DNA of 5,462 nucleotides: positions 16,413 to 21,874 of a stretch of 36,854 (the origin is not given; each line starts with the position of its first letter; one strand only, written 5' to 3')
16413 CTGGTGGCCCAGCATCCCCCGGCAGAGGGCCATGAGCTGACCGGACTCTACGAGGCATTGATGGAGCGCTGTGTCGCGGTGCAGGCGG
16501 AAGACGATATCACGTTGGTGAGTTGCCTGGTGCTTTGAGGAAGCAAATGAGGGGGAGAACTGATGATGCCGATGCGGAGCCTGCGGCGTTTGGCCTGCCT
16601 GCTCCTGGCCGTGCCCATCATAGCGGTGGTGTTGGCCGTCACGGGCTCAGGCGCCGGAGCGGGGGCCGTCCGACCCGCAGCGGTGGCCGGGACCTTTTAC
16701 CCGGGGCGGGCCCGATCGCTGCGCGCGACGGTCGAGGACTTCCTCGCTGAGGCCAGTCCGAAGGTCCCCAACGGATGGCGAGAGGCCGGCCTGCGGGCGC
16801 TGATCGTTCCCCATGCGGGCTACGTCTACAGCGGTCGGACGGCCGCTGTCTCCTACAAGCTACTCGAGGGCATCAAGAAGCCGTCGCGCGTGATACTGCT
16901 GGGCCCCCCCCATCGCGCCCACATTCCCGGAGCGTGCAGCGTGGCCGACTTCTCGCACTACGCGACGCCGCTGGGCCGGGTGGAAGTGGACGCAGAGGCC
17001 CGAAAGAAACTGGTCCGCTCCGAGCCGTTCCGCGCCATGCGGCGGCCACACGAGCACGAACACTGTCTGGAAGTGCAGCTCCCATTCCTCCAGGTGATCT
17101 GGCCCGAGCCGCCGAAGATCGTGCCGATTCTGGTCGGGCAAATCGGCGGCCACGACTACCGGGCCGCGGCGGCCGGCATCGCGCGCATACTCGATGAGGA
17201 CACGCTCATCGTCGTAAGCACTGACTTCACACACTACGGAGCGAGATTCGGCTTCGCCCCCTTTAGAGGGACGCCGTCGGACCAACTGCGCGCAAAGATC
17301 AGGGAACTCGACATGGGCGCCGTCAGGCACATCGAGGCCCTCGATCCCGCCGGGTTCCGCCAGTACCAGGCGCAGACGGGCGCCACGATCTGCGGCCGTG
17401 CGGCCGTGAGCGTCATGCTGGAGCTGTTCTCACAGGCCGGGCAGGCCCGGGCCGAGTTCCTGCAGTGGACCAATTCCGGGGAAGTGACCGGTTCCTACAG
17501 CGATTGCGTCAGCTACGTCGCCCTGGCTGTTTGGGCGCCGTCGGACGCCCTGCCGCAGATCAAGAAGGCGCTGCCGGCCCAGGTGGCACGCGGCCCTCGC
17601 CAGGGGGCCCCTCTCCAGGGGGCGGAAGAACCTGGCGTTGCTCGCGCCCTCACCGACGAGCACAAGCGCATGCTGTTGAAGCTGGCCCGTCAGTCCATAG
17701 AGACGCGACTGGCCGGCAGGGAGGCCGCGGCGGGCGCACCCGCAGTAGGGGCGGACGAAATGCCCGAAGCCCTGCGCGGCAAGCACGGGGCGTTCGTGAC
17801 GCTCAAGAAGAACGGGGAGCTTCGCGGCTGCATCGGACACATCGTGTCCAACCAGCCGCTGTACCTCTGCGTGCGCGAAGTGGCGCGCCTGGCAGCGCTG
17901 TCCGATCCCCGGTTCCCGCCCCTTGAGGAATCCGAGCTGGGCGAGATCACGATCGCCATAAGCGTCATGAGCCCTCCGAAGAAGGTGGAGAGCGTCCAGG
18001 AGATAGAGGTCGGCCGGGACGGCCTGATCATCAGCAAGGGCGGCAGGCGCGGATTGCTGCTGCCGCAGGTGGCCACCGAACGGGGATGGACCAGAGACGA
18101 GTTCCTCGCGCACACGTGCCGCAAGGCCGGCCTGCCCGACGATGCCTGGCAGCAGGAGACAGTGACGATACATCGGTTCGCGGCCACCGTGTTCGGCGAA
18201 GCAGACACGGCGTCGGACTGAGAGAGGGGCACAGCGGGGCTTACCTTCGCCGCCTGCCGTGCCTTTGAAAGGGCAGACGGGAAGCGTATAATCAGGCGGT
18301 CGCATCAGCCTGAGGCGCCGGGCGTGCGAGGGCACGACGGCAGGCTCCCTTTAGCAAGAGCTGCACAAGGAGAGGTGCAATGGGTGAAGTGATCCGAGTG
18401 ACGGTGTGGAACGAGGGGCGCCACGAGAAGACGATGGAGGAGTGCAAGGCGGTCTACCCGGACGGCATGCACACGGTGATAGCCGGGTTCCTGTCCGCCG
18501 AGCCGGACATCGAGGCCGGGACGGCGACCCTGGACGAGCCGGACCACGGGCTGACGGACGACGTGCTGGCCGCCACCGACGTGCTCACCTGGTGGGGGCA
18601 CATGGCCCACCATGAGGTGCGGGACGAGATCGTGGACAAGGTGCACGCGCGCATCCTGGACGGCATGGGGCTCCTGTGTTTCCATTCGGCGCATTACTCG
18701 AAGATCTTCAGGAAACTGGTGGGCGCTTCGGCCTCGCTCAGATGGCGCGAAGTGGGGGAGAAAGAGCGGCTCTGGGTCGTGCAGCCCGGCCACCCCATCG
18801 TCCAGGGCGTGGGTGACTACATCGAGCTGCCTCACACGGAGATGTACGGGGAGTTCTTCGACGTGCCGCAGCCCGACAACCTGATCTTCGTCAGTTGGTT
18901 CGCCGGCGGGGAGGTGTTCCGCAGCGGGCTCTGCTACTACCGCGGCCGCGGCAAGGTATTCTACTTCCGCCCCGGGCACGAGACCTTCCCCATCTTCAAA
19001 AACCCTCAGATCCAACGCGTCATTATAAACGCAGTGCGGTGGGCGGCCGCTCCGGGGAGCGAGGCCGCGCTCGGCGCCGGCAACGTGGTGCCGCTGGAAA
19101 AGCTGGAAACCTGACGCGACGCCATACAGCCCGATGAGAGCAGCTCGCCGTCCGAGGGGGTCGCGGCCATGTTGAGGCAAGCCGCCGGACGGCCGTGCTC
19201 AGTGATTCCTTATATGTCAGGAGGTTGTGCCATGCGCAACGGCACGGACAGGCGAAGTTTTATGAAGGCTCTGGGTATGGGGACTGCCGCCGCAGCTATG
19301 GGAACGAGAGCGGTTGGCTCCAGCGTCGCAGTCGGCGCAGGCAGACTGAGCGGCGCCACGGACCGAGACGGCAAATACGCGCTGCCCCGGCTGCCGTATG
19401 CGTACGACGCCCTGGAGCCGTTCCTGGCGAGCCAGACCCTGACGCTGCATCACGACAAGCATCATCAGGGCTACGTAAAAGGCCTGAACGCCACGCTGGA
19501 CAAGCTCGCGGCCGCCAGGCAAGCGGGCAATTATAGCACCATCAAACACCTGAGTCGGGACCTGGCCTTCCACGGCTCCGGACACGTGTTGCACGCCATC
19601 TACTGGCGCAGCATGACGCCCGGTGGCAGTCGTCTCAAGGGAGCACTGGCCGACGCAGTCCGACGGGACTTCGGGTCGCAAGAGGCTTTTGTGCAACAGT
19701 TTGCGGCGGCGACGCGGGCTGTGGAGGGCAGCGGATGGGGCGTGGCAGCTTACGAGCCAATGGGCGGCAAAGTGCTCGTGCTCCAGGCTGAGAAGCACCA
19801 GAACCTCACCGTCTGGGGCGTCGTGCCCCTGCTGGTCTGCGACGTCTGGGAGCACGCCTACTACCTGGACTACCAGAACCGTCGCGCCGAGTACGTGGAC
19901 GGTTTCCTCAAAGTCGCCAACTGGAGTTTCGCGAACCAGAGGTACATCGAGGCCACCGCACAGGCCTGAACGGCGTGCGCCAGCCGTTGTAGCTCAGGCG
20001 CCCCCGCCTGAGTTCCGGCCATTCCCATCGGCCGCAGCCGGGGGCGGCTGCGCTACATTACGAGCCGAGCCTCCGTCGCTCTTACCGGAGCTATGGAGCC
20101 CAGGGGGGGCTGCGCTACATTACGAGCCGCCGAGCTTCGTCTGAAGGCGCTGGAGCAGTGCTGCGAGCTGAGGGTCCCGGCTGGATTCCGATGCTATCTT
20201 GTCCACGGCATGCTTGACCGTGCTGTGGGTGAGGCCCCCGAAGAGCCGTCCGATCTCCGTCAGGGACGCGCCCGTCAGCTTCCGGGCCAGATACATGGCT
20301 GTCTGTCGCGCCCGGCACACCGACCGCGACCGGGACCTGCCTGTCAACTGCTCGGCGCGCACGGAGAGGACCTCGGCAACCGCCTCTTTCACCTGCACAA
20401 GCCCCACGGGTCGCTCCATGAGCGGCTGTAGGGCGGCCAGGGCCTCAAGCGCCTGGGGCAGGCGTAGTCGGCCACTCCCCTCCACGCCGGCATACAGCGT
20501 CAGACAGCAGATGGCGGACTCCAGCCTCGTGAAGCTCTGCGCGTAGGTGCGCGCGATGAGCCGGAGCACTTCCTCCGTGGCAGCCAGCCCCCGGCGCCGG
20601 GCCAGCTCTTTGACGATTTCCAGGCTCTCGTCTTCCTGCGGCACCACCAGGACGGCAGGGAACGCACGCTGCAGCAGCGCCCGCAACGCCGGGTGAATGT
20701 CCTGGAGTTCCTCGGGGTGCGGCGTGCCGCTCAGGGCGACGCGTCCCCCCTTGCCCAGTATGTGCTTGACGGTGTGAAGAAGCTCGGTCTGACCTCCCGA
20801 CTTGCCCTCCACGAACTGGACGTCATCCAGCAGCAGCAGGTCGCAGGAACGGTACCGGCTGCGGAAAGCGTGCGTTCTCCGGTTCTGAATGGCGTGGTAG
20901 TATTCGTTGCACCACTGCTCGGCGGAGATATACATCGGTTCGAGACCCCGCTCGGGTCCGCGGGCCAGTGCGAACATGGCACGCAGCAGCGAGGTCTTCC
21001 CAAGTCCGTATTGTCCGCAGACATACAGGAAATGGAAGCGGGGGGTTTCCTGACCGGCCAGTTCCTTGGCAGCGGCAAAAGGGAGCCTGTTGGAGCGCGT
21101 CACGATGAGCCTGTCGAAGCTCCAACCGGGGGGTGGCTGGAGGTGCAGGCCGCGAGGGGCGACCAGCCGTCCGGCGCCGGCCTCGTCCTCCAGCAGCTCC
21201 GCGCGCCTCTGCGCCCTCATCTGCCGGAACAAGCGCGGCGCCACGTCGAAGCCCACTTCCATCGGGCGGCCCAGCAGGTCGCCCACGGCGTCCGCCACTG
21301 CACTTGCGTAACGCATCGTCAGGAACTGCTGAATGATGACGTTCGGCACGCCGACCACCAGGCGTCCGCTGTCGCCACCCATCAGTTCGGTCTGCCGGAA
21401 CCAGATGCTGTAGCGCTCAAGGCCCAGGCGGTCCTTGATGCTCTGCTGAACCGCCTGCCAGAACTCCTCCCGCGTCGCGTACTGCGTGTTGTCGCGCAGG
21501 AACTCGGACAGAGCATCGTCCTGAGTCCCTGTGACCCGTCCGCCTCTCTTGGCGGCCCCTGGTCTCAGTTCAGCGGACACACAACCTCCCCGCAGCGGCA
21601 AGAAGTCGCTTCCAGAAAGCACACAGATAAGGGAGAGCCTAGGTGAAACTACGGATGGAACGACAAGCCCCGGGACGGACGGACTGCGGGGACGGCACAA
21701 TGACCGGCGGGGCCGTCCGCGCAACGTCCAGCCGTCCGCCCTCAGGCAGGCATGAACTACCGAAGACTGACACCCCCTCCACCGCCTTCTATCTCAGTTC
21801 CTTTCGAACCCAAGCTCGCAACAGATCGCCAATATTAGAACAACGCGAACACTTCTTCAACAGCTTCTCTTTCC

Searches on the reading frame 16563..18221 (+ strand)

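Call 61: search_protein_families(library=pfam, proteins=[window:16563-18221:+], max_evalue=0.001)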
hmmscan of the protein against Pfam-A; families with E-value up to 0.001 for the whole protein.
window:16563-18221:+ (552 aa): 2 families
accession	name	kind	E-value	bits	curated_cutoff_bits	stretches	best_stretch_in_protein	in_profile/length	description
PF01875.22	Memo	-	1e-68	232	27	1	39-320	2-267/269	Memo-like protein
PF01871.22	AMMECR1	-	1.5e-56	190.9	25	1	372-544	1-168/168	AMMECR1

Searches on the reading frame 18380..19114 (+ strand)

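Call 61: search_protein_families(library=pfam, proteins=[window:18380-19114:+], max_evalue=0.001)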
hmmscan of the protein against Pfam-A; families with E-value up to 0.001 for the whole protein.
window:18380-19114:+ (244 aa): 1 family
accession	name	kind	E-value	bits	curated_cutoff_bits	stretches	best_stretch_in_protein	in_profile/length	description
PF06283.17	ThuA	-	1.9e-32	113.7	33.4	1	6-222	1-209/209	Trehalose utilisation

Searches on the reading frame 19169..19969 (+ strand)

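Call 61: search_protein_families(library=pfam, proteins=[window:19169-19969:+], max_evalue=0.001)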
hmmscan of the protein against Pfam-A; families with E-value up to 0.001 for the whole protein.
window:19169-19969:+ (266 aa): 3 families
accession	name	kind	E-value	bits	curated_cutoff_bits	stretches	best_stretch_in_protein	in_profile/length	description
PF02777.23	Sod_Fe_C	-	6.9e-33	113.2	20.9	1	157-258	2-102/102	Iron/manganese superoxide dismutases, C-terminal domain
PF00081.27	Sod_Fe_N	-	2.3e-29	102.1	27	1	69-149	1-81/82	Iron/manganese superoxide dismutases, alpha-hairpin domain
PF10518.14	TAT_signal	-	0.00064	20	22.7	1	27-45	3-21/21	TAT (twin-arginine translocation) pathway signal sequence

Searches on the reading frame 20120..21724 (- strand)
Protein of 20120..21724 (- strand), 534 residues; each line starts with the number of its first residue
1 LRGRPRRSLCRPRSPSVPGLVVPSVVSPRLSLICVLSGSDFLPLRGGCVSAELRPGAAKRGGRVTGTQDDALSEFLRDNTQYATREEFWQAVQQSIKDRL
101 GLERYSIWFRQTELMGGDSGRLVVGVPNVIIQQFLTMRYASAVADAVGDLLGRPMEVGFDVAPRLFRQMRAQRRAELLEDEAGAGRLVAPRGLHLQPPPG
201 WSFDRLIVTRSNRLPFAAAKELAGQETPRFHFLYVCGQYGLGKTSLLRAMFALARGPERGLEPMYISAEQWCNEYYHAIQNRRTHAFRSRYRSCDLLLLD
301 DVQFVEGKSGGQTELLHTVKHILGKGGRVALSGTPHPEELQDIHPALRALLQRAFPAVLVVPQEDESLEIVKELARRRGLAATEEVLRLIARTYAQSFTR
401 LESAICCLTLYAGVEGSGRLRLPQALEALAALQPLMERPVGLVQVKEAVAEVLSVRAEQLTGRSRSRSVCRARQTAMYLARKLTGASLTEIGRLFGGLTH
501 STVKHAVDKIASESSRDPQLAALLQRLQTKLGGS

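Call 61: search_protein_families(library=pfam, proteins=[window:20120-21724:-], max_evalue=0.001)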
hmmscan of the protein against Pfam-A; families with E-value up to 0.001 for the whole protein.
window:20120-21724:- (534 aa): 4 families
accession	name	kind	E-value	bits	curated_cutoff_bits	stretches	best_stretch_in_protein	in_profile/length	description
PF00308.24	Bac_DnaA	-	5.4e-31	108.4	23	1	201-352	5-156/162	Bacterial DnaA ATPAse domain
PF08299.17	Bac_DnaA_C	-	3.8e-23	81.7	31.5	1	444-510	3-69/69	Bacterial dnaA protein helix-turn-helix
PF11638.13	DnaA_N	-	2.6e-08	33.9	24.6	1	86-147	1-63/65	DnaA N-terminal domain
PF13401.12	AAA_22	-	0.00011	23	27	0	232-336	7-125/130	AAA domain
